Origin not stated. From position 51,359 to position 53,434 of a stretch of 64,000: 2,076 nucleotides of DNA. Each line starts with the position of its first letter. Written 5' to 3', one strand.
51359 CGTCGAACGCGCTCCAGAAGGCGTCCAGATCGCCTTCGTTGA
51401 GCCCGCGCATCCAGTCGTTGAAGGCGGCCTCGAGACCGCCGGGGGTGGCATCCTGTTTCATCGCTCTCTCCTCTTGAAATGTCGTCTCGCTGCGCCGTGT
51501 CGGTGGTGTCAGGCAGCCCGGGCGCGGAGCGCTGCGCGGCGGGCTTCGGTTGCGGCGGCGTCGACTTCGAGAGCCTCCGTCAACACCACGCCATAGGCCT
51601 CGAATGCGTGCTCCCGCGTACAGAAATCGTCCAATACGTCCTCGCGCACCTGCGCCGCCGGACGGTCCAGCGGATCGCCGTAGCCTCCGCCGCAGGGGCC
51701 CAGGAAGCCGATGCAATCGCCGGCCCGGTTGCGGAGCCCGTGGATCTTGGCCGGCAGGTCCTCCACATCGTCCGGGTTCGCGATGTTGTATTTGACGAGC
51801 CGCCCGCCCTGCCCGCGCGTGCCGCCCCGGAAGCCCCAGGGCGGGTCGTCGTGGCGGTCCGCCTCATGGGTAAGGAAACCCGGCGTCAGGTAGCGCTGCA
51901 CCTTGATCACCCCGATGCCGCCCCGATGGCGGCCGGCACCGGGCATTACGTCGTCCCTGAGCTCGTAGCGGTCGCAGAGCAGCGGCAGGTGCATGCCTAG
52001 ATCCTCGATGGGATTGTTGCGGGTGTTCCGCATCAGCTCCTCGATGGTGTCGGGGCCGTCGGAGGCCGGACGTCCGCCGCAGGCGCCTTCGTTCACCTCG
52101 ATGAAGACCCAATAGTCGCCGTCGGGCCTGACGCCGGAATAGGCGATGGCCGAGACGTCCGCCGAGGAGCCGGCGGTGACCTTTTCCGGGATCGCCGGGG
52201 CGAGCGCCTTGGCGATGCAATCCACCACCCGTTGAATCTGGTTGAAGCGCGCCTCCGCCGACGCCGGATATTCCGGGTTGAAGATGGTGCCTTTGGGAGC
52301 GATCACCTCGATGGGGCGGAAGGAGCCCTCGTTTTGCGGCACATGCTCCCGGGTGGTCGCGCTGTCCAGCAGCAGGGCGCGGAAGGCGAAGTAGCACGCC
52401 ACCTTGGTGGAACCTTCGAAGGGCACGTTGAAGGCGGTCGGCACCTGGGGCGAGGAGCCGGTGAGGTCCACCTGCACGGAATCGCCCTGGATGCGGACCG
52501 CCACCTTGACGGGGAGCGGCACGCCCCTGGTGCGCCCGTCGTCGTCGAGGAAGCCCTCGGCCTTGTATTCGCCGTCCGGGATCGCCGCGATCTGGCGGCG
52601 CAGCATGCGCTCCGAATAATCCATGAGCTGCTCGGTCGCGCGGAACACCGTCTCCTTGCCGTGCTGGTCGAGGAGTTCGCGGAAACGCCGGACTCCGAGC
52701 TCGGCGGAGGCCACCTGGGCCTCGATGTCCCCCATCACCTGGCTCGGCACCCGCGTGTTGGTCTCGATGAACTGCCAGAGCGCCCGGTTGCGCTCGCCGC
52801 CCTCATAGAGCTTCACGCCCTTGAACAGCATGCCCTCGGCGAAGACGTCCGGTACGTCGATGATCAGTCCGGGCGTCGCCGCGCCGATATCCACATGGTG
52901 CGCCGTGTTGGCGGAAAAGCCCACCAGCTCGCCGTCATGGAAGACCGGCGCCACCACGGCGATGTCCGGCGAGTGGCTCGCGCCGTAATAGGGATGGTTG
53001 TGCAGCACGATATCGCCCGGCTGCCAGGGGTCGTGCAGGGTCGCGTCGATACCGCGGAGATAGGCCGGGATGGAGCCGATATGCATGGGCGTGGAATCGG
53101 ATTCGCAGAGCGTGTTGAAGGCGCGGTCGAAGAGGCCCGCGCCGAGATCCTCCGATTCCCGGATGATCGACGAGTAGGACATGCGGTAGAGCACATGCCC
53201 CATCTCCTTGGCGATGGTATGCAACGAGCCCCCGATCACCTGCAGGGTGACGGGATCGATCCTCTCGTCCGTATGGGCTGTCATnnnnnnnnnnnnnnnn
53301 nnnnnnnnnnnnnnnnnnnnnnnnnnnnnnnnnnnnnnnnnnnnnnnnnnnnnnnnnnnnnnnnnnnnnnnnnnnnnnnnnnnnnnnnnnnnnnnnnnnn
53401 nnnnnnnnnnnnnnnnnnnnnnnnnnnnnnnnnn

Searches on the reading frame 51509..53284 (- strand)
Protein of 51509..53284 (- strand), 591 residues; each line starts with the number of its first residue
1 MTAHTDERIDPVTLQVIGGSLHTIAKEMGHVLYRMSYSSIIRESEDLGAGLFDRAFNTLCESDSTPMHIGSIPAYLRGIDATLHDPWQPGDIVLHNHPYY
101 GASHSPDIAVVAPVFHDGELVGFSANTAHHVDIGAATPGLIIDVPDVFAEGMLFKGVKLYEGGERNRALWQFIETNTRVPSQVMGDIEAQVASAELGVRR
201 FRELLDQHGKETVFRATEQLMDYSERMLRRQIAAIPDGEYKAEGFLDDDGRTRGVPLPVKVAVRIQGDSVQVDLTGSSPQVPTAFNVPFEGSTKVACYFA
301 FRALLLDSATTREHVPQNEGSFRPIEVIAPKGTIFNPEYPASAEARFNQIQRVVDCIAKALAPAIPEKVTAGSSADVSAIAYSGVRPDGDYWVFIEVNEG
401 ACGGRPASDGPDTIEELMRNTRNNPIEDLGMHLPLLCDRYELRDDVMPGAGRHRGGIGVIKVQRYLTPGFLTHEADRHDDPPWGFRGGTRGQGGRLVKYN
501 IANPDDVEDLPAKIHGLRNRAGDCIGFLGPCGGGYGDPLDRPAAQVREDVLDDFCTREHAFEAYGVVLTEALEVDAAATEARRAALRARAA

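Call 59: search_protein_families(library=pfam, proteins=[window:51509-53284:-], max_evalue=0.00001)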
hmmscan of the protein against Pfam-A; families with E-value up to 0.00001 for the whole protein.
window:51509-53284:- (591 aa): 1 family
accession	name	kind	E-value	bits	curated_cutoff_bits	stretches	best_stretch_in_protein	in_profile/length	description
PF02538.19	Hydantoinase_B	-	2.8e-160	534.6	26.8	1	10-538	1-519/519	Hydantoinase B/oxoprolinase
